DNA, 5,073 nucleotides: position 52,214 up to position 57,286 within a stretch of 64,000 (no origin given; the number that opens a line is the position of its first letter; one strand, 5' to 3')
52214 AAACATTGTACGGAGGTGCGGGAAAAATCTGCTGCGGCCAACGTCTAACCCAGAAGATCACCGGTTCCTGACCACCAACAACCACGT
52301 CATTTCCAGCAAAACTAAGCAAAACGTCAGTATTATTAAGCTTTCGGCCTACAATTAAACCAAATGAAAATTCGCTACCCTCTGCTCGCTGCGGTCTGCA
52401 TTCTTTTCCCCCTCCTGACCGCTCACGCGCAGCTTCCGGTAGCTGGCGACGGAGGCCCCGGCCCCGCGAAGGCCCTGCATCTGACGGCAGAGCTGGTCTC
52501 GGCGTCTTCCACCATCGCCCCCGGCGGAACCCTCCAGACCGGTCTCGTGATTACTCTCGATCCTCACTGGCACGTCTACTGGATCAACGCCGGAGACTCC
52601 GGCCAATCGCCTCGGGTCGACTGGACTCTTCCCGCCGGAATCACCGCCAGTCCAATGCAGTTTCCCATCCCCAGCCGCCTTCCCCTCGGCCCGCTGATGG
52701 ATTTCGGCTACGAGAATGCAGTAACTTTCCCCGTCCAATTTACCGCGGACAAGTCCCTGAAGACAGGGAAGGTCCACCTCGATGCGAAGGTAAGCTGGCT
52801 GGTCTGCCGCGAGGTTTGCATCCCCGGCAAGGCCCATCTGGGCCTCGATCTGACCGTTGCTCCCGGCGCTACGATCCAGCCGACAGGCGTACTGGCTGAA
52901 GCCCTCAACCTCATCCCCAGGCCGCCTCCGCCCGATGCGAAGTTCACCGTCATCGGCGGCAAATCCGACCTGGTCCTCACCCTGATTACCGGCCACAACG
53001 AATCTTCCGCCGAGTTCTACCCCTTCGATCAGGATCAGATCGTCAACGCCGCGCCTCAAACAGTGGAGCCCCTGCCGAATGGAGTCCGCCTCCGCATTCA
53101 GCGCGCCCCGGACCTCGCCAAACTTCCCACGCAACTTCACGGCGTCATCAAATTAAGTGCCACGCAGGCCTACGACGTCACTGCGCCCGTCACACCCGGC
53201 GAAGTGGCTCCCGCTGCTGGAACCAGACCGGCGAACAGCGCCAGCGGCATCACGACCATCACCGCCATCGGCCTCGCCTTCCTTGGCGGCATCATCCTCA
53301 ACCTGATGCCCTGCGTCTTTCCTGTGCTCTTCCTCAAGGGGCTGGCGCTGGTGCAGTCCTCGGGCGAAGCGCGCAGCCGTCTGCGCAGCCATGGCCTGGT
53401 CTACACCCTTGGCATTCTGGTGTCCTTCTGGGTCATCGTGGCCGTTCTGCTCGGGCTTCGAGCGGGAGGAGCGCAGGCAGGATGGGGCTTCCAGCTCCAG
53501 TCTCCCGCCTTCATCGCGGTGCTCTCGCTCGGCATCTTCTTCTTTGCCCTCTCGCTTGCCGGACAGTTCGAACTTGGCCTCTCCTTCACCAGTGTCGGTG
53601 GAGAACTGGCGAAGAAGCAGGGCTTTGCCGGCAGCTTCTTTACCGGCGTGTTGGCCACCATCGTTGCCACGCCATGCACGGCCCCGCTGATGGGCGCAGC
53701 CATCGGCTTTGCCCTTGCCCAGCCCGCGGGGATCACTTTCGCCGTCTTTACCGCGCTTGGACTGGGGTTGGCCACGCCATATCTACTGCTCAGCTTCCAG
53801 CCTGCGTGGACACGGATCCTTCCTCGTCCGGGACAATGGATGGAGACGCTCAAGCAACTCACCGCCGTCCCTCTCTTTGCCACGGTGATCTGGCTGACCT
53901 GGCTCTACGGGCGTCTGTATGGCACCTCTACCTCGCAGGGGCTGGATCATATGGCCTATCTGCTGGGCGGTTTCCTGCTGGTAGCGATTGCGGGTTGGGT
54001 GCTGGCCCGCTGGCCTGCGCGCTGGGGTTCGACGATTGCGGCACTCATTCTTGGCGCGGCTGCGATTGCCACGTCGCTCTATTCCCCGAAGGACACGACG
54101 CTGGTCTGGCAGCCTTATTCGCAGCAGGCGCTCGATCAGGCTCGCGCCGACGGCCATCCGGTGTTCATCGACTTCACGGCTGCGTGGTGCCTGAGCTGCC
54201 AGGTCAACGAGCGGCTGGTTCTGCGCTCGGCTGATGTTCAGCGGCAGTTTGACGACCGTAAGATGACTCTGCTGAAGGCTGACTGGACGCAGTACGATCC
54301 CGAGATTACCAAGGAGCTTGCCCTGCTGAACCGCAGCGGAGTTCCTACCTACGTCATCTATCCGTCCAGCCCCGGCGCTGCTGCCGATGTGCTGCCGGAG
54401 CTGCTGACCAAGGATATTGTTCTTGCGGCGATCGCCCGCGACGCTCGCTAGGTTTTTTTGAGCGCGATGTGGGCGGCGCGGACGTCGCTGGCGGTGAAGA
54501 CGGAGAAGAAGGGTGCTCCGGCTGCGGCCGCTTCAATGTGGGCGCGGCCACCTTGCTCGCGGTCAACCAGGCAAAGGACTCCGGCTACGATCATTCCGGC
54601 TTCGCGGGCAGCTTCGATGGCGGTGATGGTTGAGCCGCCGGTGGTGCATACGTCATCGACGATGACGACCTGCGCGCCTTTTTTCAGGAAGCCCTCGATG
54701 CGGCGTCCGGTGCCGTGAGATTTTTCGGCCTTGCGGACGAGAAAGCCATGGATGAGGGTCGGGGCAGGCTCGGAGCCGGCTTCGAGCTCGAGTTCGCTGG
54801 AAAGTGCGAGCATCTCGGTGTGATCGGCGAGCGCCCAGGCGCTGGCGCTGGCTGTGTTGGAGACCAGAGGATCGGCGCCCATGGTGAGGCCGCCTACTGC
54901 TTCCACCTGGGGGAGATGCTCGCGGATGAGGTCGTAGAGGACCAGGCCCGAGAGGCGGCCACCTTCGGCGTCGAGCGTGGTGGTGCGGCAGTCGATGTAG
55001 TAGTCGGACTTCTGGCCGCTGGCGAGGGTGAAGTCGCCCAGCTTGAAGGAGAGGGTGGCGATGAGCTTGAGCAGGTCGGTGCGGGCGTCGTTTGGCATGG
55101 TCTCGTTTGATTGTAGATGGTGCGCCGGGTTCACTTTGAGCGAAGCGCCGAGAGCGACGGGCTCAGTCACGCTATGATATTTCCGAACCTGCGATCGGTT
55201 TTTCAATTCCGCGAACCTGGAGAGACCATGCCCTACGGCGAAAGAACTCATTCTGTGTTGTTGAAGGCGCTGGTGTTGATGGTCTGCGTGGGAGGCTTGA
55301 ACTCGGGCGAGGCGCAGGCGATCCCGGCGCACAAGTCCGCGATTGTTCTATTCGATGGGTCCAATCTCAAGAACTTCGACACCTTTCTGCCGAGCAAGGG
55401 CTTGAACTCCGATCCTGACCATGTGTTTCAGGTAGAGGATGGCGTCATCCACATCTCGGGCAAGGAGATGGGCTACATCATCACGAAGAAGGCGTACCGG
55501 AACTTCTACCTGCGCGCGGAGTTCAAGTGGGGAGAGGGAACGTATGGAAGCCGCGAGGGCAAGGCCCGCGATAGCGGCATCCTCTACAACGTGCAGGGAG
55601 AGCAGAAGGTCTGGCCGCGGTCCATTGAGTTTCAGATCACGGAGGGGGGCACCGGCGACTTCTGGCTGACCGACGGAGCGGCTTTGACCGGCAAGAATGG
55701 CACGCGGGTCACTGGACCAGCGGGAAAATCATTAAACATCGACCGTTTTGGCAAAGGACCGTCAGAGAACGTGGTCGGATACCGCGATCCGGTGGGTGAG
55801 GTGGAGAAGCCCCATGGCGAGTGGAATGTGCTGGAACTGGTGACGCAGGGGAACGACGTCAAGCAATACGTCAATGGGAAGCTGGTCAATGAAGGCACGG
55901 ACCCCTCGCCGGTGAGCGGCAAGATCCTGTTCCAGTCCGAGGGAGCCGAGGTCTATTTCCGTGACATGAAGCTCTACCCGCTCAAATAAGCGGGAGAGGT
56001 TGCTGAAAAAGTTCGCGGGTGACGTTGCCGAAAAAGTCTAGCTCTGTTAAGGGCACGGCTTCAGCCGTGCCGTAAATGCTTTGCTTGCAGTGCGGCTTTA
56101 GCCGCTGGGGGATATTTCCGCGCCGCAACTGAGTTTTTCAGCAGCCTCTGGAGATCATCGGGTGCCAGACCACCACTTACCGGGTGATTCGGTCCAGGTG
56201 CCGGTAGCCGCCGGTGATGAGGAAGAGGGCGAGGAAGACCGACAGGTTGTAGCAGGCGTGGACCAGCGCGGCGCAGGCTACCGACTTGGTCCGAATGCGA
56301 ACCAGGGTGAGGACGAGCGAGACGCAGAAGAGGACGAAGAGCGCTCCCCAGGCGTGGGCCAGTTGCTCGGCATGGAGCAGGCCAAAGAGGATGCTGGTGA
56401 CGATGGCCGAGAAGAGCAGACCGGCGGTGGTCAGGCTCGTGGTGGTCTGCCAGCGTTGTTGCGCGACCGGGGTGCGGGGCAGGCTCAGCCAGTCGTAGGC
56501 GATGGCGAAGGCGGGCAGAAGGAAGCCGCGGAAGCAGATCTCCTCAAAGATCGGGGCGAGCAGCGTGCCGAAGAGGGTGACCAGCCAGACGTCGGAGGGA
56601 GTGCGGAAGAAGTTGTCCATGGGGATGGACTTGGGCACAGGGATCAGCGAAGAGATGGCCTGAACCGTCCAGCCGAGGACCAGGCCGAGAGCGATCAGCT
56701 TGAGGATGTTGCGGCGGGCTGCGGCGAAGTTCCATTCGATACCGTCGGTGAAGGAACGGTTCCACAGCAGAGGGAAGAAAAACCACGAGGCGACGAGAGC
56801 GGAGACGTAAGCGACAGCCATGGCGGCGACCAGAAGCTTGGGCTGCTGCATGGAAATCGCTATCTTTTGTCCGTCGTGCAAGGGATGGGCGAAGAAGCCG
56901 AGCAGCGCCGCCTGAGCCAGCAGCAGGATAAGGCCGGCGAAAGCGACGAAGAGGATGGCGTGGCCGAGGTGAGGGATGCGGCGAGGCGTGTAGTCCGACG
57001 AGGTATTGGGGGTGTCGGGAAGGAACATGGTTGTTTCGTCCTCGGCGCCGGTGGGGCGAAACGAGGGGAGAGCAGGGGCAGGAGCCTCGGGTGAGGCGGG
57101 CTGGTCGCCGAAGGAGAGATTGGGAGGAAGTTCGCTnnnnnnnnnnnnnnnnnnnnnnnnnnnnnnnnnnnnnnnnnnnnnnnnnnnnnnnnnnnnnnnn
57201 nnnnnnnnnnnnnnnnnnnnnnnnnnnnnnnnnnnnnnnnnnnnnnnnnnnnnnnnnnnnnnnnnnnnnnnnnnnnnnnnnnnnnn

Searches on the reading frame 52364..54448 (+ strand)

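Call 75: search_protein_families(library=pfam, proteins=[window:52364-54448:+], max_evalue=1e-10)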
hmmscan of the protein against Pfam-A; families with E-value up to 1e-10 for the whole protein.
window:52364-54448:+ (695 aa): 3 families
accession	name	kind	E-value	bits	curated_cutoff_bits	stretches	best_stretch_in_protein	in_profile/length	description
PF02683.22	DsbD_TM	-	1.8e-19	70.4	27.1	1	302-512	5-215/219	Cytochrome C biogenesis protein transmembrane domain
PF13899.12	Thioredoxin_7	-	7.9e-19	68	27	1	582-667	2-82/83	Thioredoxin-like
PF11412.14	DsbD_N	-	3.4e-17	63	25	1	48-159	8-114/119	Thiol:disulfide interchange protein DsbD, N-terminal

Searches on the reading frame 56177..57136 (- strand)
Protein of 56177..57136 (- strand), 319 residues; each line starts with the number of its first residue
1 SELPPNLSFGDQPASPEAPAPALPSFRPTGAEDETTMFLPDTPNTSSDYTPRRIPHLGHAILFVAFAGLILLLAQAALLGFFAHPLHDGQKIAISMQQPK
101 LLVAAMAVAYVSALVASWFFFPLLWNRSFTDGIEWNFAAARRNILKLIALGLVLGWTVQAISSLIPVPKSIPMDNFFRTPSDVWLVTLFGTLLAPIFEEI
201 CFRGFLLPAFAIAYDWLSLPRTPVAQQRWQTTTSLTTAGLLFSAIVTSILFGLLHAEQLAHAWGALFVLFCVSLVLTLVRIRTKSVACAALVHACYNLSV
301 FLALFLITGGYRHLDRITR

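Call 75: search_protein_families(library=pfam, proteins=[window:56177-57136:-], max_evalue=1e-10)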
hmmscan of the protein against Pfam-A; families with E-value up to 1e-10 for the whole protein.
window:56177-57136:- (319 aa): 1 family
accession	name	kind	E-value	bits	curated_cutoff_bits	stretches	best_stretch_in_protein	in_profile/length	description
PF02517.21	Rce1-like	-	3.9e-16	59.6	22.4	1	182-298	3-92/93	Type II CAAX prenyl endopeptidase Rce1-like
